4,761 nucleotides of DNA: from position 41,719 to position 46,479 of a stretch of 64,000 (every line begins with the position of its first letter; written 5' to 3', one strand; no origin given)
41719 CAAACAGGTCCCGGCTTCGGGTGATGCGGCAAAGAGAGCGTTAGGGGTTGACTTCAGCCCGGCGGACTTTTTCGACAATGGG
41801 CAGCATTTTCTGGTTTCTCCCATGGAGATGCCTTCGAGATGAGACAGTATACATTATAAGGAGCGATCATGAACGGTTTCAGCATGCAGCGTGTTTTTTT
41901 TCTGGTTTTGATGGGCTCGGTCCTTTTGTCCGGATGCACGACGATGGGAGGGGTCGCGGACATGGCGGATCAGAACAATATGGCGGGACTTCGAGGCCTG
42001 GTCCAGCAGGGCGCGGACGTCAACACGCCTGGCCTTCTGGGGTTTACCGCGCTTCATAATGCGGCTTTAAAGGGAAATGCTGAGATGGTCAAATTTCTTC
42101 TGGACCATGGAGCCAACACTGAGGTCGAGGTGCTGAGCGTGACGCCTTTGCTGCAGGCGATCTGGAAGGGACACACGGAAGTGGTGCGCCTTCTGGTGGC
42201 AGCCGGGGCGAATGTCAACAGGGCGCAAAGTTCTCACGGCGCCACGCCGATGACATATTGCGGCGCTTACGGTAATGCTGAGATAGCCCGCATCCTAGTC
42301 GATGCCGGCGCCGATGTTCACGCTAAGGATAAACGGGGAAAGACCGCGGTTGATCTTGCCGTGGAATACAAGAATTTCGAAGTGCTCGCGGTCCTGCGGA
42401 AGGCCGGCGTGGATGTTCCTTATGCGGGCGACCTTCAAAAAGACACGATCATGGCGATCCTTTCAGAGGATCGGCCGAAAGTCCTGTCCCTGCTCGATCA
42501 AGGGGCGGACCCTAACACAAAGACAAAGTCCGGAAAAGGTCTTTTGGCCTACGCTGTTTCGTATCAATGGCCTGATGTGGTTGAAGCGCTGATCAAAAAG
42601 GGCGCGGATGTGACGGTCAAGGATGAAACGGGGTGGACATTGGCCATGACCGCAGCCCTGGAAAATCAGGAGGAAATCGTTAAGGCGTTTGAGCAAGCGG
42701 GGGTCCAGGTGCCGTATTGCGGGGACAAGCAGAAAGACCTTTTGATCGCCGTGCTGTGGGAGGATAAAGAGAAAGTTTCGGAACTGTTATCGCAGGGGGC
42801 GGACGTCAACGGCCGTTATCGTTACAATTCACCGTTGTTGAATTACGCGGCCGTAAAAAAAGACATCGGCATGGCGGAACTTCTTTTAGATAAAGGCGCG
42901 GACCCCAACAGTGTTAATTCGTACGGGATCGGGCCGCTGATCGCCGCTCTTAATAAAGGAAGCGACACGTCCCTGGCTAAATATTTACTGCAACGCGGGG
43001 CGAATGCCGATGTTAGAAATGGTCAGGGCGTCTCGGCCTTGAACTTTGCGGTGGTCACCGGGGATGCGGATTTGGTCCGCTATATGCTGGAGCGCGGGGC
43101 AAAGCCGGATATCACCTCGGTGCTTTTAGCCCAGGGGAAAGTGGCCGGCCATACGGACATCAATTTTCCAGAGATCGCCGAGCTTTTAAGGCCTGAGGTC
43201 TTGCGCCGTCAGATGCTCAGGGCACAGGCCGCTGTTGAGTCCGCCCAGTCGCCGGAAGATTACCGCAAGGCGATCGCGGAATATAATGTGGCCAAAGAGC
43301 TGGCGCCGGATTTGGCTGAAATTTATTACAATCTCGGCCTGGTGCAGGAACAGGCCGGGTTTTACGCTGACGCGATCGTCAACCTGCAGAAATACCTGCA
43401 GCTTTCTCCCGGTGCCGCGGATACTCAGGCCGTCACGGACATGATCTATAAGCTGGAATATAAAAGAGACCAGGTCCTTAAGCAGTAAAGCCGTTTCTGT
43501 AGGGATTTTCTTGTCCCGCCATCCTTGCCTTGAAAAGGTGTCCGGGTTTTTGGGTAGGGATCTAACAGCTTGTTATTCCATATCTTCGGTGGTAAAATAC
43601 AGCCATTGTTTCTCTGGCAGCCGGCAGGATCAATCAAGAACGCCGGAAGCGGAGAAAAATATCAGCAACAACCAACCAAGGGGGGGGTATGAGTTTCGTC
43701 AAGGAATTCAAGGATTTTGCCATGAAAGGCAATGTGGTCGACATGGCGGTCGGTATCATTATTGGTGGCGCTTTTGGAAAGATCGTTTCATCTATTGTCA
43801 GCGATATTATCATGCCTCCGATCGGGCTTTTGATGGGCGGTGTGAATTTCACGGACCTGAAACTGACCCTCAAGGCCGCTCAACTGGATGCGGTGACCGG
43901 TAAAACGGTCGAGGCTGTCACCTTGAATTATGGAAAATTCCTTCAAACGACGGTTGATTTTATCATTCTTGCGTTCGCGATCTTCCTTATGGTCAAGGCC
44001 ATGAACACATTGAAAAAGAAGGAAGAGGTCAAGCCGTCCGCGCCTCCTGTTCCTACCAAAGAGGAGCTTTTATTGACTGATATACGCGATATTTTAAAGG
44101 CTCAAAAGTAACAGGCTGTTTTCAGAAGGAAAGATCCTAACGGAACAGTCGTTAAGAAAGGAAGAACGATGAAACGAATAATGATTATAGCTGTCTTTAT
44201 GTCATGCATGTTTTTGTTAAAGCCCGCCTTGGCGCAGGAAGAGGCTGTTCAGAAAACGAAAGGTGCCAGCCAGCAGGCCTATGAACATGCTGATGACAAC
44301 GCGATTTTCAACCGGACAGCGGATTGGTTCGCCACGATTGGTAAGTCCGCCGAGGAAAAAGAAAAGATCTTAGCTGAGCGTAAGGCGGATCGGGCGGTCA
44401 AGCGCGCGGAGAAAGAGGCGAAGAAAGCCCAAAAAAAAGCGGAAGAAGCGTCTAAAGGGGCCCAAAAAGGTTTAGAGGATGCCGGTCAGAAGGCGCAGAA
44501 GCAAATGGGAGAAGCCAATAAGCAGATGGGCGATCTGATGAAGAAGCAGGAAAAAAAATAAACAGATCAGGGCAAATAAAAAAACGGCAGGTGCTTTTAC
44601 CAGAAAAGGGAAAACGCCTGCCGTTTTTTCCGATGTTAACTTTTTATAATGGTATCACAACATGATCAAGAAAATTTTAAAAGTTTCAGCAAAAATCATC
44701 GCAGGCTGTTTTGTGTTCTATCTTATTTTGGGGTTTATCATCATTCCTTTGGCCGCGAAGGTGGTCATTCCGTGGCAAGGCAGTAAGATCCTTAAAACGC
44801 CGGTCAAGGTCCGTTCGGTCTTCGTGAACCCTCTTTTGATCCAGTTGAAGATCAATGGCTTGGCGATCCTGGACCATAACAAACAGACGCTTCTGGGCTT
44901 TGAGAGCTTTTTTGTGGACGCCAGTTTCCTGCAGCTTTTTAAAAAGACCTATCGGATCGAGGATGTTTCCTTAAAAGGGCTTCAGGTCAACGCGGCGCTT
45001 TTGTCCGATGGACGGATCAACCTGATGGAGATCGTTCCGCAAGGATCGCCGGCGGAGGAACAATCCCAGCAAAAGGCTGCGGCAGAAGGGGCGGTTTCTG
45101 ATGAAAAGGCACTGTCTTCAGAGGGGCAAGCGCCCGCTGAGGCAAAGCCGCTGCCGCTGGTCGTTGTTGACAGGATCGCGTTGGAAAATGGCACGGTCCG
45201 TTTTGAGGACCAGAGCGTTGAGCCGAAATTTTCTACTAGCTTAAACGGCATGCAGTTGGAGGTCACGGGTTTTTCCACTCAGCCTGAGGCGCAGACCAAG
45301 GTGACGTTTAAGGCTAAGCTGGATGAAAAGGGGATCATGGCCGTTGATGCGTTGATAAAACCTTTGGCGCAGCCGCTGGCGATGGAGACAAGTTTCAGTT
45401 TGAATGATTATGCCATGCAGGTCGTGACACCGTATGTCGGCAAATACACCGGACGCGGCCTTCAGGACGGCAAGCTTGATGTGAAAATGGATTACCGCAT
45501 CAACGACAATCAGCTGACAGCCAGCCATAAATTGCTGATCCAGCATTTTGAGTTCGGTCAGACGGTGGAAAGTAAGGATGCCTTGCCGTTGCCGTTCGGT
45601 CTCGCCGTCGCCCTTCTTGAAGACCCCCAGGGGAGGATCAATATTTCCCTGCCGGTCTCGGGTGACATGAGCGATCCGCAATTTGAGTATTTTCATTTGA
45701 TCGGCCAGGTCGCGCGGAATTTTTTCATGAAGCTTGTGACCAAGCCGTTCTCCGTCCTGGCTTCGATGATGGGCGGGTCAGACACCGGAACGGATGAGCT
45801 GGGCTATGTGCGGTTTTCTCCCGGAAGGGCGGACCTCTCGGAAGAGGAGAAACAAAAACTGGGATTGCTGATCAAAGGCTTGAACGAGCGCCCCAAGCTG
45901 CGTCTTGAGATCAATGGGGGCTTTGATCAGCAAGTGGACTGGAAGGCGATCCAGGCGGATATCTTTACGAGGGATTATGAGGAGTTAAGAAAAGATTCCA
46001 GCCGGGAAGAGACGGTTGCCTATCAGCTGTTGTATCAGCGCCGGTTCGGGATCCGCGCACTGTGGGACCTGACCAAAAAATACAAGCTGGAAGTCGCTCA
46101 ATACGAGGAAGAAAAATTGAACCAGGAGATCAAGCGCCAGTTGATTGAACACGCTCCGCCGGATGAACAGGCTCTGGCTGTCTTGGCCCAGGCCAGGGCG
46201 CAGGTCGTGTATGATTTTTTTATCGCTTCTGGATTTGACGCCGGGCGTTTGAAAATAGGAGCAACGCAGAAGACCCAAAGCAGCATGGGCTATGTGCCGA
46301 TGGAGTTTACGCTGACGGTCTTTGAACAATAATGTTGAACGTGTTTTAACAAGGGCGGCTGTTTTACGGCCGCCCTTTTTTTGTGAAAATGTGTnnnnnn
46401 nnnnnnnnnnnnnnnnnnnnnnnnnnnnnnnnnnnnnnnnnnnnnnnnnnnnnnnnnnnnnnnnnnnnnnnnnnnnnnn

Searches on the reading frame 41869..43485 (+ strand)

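Call 92: search_protein_families(library=pfam, proteins=[window:41869-43485:+], max_evalue=0.00001)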
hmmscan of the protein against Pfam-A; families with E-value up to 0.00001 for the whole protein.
window:41869-43485:+ (539 aa): 9 families
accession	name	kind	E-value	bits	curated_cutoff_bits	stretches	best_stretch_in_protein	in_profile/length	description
PF12796.13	Ank_2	-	2.6e-54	182.2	27.3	4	35-118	7-88/90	Ankyrin repeats (3 copies)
PF00023.36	Ank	-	1e-49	164.1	21.1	1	58-84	2-28/33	Ankyrin repeat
PF13637.12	Ank_4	-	1.4e-42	143.1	22.7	1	35-78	7-50/50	Ankyrin repeats (many copies)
PF13857.12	Ank_5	-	4.6e-41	138.8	27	1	44-83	1-41/56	Ankyrin repeats (many copies)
PF13606.12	Ank_3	-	3.7e-38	125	22.3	0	58-83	2-27/30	Ankyrin repeat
PF23745.1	ANK_LRRK2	-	2.5e-12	47.2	27.5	0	321-409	32-115/130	LRRK2 ANK repeat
PF24521.3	Ank_KRIT1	-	5.9e-10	39.5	80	1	60-168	20-129/149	KRIT1 ankyrin-repeats domain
PF13371.12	TPR_9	-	8e-09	35.8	35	1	458-526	4-72/73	Tetratricopeptide repeat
PF13414.12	TPR_11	-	7.2e-07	29.2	26.8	1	464-497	9-42/42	TPR repeat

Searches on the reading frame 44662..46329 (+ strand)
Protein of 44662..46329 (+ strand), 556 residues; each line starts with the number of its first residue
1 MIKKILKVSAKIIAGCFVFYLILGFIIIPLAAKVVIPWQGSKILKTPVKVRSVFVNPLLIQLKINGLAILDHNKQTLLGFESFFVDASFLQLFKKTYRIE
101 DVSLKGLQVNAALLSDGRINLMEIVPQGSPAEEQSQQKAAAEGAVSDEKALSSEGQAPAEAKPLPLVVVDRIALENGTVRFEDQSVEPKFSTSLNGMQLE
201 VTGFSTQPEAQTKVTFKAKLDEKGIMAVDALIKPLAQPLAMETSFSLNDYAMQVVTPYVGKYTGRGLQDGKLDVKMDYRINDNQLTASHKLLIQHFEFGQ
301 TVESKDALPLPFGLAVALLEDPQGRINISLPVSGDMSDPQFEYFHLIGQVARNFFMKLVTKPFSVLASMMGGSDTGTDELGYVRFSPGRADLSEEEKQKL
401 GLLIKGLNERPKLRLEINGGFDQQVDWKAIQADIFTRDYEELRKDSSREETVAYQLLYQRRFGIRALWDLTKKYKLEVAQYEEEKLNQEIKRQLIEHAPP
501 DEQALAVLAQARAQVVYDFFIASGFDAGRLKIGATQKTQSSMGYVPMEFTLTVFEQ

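Call 92: search_protein_families(library=pfam, proteins=[window:44662-46329:+], max_evalue=0.00001)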
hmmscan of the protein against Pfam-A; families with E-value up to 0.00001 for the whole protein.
window:44662-46329:+ (556 aa): 2 families
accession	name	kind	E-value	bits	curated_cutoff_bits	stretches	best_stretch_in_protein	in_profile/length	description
PF05359.17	DUF748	-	1.2e-126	424.6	50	2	116-530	637-1037/1037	Domain of Unknown Function (DUF748)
PF05170.20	AsmA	-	4.9e-07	29.4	29.8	1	3-223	2-211/607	AsmA family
